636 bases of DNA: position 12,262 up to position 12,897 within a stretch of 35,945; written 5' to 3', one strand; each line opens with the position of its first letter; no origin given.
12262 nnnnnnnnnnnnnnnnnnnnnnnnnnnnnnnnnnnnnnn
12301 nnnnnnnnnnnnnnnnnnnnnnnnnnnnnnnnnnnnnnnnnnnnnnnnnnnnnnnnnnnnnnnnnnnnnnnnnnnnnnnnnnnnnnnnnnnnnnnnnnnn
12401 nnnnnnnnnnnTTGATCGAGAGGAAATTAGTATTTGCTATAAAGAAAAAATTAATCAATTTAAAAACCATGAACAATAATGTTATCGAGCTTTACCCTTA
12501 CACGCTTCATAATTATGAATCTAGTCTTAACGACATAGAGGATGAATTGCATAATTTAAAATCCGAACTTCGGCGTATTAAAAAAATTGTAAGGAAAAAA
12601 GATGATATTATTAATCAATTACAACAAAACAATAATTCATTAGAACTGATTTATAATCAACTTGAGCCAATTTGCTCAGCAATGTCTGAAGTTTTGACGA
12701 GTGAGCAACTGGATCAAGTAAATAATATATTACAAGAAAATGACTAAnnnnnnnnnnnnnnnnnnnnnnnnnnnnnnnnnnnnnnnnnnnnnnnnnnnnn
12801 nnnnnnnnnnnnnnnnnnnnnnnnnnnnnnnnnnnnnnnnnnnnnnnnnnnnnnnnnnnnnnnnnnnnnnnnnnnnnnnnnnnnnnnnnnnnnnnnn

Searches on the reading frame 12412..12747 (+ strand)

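Call 10: search_protein_families(library=phrogs, max_evalue=0.001, proteins=[window:12412-12747:+])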
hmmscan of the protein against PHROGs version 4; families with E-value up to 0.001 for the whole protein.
window:12412-12747:+ (111 aa): 1 family
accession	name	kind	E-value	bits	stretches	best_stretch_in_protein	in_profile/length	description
phrog_1625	-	moron, auxiliary metabolic gene and host takeover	0.00013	22.9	0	61-106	63-106/110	involved in bacteriocin production or immunity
